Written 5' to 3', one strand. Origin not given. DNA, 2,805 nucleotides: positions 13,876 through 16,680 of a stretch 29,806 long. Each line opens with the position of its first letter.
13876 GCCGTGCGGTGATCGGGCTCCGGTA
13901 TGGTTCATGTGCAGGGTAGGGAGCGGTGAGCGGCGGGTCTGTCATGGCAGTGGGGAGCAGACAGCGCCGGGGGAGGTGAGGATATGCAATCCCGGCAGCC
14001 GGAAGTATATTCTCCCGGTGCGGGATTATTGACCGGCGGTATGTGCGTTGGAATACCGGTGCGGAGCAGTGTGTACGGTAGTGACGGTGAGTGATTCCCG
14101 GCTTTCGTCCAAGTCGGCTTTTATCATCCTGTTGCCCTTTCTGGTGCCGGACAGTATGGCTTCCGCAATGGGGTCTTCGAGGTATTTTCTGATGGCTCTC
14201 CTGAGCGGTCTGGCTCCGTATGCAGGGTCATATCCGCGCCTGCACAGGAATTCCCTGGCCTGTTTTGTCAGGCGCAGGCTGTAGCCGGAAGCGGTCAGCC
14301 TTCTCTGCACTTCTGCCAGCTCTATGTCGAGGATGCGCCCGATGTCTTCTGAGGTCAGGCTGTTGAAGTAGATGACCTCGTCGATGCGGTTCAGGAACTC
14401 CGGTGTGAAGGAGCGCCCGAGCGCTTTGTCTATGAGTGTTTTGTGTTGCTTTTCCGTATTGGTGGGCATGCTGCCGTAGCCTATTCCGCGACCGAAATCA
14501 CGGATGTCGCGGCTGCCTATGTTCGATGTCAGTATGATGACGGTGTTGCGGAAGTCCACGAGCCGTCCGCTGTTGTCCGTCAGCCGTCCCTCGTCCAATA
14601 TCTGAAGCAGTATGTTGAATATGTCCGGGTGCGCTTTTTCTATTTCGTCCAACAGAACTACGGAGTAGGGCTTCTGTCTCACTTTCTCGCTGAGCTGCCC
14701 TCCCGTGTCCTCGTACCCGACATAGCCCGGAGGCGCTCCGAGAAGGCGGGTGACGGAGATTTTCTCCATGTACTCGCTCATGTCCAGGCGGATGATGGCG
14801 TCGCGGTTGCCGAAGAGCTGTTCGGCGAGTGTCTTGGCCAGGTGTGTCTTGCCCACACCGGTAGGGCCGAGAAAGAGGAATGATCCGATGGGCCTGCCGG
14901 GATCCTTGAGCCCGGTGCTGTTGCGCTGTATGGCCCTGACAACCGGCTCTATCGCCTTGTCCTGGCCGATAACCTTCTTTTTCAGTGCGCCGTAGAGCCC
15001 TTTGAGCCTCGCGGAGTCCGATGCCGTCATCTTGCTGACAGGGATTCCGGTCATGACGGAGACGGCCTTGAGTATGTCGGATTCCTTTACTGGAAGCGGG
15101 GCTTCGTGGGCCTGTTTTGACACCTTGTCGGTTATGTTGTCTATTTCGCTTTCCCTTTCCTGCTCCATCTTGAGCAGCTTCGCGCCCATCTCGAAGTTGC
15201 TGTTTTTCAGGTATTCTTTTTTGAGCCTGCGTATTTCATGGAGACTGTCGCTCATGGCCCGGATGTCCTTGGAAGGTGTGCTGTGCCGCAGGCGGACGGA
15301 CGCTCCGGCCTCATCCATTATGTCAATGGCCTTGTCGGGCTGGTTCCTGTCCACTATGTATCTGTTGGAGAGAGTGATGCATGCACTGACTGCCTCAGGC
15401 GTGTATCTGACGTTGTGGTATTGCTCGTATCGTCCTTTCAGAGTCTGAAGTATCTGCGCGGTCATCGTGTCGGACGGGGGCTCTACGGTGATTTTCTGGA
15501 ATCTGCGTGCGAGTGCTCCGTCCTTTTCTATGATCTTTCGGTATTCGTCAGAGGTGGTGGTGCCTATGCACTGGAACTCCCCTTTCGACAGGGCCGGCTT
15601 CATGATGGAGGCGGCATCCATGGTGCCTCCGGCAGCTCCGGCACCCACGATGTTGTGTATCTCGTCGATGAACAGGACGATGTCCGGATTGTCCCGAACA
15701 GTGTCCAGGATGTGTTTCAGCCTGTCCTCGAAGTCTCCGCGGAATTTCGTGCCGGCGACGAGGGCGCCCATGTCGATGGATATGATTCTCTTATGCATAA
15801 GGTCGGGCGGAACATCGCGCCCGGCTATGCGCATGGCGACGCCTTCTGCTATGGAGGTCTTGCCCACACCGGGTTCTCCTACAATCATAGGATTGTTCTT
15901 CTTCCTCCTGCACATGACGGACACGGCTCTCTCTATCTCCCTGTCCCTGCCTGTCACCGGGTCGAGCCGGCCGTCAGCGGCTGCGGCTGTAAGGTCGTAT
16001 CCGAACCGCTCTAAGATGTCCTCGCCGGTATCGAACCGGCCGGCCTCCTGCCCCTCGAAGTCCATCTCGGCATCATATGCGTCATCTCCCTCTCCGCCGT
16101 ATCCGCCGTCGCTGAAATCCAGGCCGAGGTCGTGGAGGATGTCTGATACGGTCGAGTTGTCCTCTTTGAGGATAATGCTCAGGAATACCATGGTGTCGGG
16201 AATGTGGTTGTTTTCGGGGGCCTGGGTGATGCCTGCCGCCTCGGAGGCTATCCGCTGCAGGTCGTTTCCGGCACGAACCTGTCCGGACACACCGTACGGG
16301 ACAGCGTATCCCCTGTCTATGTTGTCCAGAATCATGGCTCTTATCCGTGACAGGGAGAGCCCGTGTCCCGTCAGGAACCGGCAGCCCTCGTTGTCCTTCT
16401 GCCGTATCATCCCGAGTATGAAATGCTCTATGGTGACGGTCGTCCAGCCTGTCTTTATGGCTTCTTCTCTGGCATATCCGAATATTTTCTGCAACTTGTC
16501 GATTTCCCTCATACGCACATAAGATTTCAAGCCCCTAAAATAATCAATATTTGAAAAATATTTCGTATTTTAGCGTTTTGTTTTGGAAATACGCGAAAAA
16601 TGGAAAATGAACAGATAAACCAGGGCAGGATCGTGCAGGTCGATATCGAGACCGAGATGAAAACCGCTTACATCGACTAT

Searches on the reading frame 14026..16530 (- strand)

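Call 5: search_protein_families(library=pfam, proteins=[window:14026-16530:-], max_evalue=0.01)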
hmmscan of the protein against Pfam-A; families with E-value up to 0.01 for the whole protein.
window:14026-16530:- (834 aa): 32 families (the best 25 are shown)
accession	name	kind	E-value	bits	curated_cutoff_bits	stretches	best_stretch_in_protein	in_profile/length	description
PF07724.20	AAA_2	-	1.1e-67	227.7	27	1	546-719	1-166/166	AAA domain (Cdc48 subfamily)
PF17871.7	AAA_lid_9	-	2.9e-28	98.3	22.8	1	355-452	3-100/104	AAA lid domain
PF00004.35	AAA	-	9.3e-25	88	21.2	2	215-346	2-125/131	ATPase family associated with various cellular activities (AAA)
PF10431.15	ClpB_D2-small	-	1e-24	86.8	21.9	1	725-800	1-76/81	C-terminal, D2-small domain, of ClpB protein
PF07728.20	AAA_5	-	1.6e-17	64.3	22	1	551-673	2-125/139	AAA domain (dynein-related subfamily)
PF13401.12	AAA_22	-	4.4e-14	53.3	27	2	551-646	8-109/130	AAA domain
PF13191.12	AAA_16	-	7.2e-12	46.6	32.6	1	192-238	2-51/167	AAA ATPase domain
PF00158.32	Sigma54_activat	-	2.3e-09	37.6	20.2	1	550-651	24-123/168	Sigma-54 interaction domain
PF20720.3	nSTAND3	-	4.3e-08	33.4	27.2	0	209-238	15-44/155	Novel STAND NTPase 3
PF02861.25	Clp_N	-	6.6e-08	33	20.7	1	20-67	1-48/53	Clp amino terminal domain, pathogenicity island component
PF13173.12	AAA_14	-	2.6e-07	31.1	27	1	552-648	6-88/129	AAA domain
PF01695.23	IstB_IS21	-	6.9e-07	29.4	24.1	0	552-571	96-115/238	IstB-like ATP binding protein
PF12775.13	AAA_7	-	6e-06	26.3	25.8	0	550-596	35-81/181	P-loop containing dynein motor region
PF05496.18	RuvB_N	-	1.5e-05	25.2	27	0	542-572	27-57/159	Holliday junction DNA helicase RuvB P-loop domain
PF13479.12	AAA_24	-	2.8e-05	24.5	27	0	552-638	6-81/195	AAA domain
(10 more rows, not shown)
